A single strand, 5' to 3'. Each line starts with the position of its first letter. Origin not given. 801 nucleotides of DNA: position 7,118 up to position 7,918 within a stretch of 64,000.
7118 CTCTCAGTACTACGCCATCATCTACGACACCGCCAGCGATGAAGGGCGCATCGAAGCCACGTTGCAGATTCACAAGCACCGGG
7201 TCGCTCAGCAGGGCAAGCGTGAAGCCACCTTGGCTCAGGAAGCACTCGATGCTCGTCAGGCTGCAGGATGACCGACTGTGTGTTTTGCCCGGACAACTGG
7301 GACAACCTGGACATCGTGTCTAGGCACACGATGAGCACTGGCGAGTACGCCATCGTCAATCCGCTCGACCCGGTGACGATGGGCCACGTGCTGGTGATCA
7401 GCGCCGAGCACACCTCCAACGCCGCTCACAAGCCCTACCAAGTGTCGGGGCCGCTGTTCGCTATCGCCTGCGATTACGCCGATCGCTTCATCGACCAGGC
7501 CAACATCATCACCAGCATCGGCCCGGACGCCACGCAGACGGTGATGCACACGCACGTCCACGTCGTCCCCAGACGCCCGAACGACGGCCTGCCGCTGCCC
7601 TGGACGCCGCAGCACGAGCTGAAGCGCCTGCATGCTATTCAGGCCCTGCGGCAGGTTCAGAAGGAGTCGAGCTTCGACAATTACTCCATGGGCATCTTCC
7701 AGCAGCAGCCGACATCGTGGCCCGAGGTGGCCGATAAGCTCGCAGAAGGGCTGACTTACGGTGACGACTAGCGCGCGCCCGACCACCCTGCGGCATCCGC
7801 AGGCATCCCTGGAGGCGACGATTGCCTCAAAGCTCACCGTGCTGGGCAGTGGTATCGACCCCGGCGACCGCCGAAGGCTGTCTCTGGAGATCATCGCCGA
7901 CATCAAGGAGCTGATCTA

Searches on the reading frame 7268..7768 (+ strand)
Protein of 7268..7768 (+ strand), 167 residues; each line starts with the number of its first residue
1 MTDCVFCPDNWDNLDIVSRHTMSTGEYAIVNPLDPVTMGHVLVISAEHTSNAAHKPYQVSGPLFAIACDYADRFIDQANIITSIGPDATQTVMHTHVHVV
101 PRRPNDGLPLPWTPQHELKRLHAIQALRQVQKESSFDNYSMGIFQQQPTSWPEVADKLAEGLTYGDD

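Call 46: search_protein_families(library=pfam, proteins=[window:7268-7768:+], max_evalue=0.01)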
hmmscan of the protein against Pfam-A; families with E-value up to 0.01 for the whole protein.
window:7268-7768:+ (167 aa): 2 families
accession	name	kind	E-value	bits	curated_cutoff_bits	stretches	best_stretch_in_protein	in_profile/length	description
PF01230.28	HIT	-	6.1e-10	40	21.5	1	21-104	9-97/98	HIT domain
PF04677.20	CwfJ_C_1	-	0.0047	17.2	21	0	3-101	13-108/122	Protein similar to CwfJ C-terminus 1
